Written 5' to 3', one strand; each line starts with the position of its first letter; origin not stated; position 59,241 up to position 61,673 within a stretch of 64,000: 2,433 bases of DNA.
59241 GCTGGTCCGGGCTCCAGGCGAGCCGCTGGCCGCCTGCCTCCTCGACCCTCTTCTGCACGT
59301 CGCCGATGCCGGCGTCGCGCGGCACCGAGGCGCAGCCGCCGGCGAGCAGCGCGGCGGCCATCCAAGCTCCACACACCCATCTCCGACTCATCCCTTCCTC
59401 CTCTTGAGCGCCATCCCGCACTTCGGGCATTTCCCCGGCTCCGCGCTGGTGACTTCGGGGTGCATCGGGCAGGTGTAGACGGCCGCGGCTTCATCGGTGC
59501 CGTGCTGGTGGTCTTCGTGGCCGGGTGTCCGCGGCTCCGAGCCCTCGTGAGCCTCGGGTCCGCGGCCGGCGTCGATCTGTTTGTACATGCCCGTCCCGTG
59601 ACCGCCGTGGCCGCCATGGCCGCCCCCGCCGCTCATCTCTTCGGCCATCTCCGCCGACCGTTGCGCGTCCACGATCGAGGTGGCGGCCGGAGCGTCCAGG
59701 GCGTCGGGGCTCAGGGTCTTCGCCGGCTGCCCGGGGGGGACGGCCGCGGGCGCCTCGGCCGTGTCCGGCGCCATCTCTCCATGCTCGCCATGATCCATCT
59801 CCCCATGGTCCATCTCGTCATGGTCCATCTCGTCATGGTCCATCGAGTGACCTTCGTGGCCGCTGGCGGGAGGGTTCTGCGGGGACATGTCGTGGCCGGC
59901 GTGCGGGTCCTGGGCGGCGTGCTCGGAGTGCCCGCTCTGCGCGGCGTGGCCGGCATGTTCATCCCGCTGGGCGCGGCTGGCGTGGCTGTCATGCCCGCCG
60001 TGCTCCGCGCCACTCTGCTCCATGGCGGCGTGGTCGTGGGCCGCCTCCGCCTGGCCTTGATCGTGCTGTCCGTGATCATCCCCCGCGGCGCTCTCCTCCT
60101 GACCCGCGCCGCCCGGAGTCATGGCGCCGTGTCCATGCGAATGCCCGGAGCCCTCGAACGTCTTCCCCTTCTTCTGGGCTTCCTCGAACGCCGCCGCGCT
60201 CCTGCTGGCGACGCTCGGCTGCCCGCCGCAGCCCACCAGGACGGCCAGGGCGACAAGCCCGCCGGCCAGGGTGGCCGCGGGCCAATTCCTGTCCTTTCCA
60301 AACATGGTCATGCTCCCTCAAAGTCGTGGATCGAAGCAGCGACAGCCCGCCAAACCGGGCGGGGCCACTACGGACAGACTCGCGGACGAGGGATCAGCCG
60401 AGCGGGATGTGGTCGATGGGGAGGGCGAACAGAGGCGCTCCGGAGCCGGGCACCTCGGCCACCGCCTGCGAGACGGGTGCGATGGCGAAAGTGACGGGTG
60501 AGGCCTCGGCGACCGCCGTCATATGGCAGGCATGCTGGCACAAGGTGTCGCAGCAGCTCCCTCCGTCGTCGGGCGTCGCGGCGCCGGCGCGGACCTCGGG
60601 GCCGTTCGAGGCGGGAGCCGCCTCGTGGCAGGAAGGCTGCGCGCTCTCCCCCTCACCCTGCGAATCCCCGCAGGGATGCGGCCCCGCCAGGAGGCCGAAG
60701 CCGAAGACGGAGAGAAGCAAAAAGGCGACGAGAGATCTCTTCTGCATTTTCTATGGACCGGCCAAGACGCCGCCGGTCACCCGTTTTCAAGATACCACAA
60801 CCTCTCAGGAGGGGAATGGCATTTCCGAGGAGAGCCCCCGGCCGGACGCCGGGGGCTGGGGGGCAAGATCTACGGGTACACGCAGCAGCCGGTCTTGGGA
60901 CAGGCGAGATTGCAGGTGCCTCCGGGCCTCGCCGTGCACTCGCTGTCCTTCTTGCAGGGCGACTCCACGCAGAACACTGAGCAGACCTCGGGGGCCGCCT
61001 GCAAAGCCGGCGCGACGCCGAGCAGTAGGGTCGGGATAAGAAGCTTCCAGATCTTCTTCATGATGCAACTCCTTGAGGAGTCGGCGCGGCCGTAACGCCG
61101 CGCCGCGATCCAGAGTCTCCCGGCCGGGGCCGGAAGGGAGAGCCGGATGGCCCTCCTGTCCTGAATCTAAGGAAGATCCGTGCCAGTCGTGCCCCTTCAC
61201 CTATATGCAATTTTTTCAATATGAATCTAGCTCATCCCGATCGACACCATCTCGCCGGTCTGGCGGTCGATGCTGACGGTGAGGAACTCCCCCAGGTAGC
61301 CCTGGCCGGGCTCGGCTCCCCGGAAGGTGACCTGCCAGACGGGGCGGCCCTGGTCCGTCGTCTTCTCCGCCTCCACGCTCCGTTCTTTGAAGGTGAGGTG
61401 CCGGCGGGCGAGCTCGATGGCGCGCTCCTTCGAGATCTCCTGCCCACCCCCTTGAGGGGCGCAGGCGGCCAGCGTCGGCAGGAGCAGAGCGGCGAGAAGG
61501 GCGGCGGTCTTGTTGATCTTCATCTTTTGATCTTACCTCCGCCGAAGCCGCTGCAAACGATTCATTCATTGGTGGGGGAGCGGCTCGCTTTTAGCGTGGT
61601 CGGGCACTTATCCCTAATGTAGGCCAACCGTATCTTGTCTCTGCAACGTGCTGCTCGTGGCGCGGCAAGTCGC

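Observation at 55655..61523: Copper-resistance operon with unusual composition and two disrupted core genes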

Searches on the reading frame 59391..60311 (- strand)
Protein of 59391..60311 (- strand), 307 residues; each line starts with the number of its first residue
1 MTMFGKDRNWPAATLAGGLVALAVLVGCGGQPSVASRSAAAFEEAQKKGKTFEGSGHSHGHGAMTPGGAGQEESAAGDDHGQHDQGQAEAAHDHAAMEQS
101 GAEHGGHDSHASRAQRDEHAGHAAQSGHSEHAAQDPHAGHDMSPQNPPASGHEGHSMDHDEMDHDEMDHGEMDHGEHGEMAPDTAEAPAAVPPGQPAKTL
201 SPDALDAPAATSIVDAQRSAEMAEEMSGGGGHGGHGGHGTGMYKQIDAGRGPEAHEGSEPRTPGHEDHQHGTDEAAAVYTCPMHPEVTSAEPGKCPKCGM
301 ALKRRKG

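Call 10: search_protein_families(library=pfam, max_evalue=0.01, proteins=[window:59391-60311:-])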
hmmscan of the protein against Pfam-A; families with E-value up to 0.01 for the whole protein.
seq(307 aa): 1 family
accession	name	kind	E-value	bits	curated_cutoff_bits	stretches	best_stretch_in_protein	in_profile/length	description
PF19335.5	HMBD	-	1.6e-14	54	23.6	1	278-303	1-26/28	Heavy metal binding domain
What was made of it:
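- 59388..60311 (-): His-rich lipoprotein (307 aa, lipobox LVGC) with a long His/Asp/Met-rich low-complexity region and a C-terminal HMBD (CPMHP...CPKCGM). Pfam PF19335, E 1.6e-14, residues 278-303 (call 10).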

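Call 22: search_protein_families(library=ncbifam, max_evalue=0.01, proteins=[window:59391-60311:-])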
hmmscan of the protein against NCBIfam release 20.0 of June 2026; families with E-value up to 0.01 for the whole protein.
seq(307 aa): 0 families

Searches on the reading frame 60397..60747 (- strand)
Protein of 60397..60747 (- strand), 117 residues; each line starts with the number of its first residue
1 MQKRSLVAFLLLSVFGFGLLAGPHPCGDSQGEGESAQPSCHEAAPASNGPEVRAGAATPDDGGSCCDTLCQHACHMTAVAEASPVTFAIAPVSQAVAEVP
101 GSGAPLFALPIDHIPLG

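Call 10: search_protein_families(library=pfam, max_evalue=0.01, proteins=[window:60397-60747:-])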
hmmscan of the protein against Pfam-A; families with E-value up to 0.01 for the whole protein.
seq(117 aa): 0 families

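Call 22: search_protein_families(library=ncbifam, max_evalue=0.01, proteins=[window:60397-60747:-])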
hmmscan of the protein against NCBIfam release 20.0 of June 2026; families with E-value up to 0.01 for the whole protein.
seq(117 aa): 1 family
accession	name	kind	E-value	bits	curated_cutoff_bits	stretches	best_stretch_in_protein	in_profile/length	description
NF033807.0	CopL_fam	subfamily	0.0054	17.4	40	1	31-105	40-116/129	CopL family metal-binding regulatory protein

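Call 49: search_protein_families(library=ncbifam, alignment_id=A2, max_evalue=1)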
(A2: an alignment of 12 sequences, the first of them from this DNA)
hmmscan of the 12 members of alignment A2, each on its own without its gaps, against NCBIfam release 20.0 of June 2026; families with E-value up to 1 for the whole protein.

A. member 1, seq(117 aa): 1 family
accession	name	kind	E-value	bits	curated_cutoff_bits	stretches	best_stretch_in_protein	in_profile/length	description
NF033807.0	CopL_fam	subfamily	0.0054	17.4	40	1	31-105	40-116/129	CopL family metal-binding regulatory protein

B. families by the number of members that match (of 12 scanned): 5 families
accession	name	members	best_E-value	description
NF033807.0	CopL_fam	10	0.00012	CopL family metal-binding regulatory protein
NF033802.1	AimP_fam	1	0.068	lysogeny pheromone AimP family peptide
TIGR04363.1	LD_lanti_pre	1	0.099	FxLD family lanthipeptide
NF004539.0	PRK05888.1-5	1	0.18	NADH-quinone oxidoreductase subunit NuoI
NF005958.0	PRK08042.1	1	0.25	formate hydrogenlyase subunit 3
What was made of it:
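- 60394..60747 (-): CopL-like Cys/His-rich secreted protein (117 aa). Conserved motifs: GPHPC, SCH, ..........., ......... 10 of 12 members hit NCBIfam CopL_fam, best E 1.2e-4, all below the 40-bit cutoff (calls 22, 49).
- On CopL (NCBIfam NF033807): 10 of 12 relatives hit weakly, best E 1.2e-4 (calls 22, 49).
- CopL_fam is the only family repeatedly hit by the Cys/His protein family (call 49).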

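Call 50: search_protein_families(library=pfam, alignment_id=A2, max_evalue=1)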
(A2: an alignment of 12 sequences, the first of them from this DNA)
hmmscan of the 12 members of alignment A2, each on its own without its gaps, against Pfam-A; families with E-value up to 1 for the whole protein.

A. member 1, seq(117 aa): 0 families

B. families by the number of members that match (of 12 scanned): 5 families
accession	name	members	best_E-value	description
PF19721.4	DUF6215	1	0.059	Family of unknown function (DUF6215)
PF11162.13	DUF2946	1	0.22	Protein of unknown function (DUF2946)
PF13801.11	Metal_resist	1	0.24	Heavy-metal resistance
PF05228.19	CHASE4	1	0.28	CHASE4 domain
PF06110.17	TXD17-like_Trx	1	0.72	Thioredoxin domain-containing protein 17-like, thioredoxin domain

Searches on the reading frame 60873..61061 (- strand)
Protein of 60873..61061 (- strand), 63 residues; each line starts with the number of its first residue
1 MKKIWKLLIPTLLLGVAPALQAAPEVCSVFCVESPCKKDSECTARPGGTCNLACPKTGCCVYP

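Call 10: search_protein_families(library=pfam, max_evalue=0.01, proteins=[window:60873-61061:-])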
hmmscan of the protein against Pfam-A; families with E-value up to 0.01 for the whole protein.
seq(63 aa): 0 families

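Call 22: search_protein_families(library=ncbifam, max_evalue=0.01, proteins=[window:60873-61061:-])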
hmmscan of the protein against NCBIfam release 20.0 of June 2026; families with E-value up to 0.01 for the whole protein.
seq(63 aa): 0 families
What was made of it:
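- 60870..61061 (-): Secreted 8-Cys peptide (63 aa, Sec signal peptide plus about 41 mature residues). Loosely associated with the module. No Pfam or NCBIfam hit (calls 10, 22).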

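Call 65: find_encoding_contigs(protein=window:60873-61061:-, flank=10000, max_places=6)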
Protein seq(63 aa) (63 aa): 2 contigs read that carry it; 2 places shown.
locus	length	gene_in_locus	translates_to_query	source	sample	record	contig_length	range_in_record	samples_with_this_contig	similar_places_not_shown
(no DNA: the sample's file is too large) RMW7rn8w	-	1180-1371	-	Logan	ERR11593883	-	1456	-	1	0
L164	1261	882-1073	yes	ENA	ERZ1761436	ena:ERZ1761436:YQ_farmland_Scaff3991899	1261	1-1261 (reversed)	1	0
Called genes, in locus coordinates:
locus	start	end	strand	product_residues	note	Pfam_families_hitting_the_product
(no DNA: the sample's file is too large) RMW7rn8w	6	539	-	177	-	-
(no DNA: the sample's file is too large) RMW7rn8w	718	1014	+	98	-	PF03413:PepSY (weak)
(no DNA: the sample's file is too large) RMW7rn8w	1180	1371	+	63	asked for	-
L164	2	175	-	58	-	?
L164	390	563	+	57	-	-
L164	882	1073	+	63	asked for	-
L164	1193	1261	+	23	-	?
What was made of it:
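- Tried and rejected: The 8-Cys peptide led only to 1.3-1.5-kb contigs that do not reach the OMP or MCO (call 65).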

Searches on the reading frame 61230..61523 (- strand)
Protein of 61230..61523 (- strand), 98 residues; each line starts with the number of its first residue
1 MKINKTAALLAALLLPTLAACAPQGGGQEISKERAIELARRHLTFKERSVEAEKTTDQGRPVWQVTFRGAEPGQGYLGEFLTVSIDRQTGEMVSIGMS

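Call 10: search_protein_families(library=pfam, max_evalue=0.01, proteins=[window:61230-61523:-])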
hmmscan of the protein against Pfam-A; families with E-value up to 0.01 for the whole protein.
seq(98 aa): 1 family
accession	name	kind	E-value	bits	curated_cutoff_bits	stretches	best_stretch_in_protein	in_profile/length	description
PF03413.25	PepSY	-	1.1e-05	26.1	24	1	30-75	2-43/60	Peptidase propeptide and YPEB domain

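Call 22: search_protein_families(library=ncbifam, max_evalue=0.01, proteins=[window:61230-61523:-])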
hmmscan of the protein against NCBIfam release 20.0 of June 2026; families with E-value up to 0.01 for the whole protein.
seq(98 aa): 0 families

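Call 62: list_cluster_members(proteins=[window:61230-61523:-, window:60873-61061:-, window:60397-60747:-, window:59391-60311:-, window:55658-55966:-, window:55658-55987:-, window:55371-55559:+, window:38208-38909:-, window:63167-63355:+, window:62943-63134:+])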
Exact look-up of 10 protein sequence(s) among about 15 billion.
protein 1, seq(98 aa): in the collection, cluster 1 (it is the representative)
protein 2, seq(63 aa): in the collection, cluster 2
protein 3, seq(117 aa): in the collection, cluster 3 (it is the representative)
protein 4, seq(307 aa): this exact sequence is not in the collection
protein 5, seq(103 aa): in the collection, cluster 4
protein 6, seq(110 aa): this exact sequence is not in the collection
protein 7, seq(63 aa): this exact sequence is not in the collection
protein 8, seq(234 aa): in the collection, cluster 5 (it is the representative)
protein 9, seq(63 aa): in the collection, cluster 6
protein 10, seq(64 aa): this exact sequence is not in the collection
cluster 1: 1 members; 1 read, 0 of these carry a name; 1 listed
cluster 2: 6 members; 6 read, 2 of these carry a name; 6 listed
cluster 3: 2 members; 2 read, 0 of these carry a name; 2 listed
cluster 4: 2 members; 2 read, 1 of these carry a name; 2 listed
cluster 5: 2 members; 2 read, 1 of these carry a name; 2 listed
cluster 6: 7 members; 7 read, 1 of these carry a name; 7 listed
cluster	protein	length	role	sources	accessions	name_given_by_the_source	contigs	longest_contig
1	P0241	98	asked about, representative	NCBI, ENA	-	-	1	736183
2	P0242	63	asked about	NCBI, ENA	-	-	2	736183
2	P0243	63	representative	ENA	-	-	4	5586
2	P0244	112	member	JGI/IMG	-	hypothetical protein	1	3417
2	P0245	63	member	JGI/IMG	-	hypothetical protein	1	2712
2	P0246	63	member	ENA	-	-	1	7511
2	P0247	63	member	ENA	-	-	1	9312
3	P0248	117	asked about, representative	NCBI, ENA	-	-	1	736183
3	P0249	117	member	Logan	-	-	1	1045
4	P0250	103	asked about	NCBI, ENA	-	-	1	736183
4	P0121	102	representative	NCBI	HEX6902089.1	MAG TPA: hypothetical protein VF789_20395 [Thermoanaerobaculia bacterium]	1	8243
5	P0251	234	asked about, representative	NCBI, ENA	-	-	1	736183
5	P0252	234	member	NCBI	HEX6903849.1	MAG TPA: site-2 protease family protein [Thermoanaerobaculia bacterium]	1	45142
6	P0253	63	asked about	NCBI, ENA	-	-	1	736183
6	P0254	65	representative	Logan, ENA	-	-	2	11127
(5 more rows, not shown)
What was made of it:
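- The source contig is 736,183 bp from a metagenome, which implies long reads (call 62).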

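Call 63: find_encoding_contigs(protein=window:61230-61523:-, flank=10000, max_places=5)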
Protein seq(98 aa) (98 aa): no gene with exactly this product is on record in the collection.
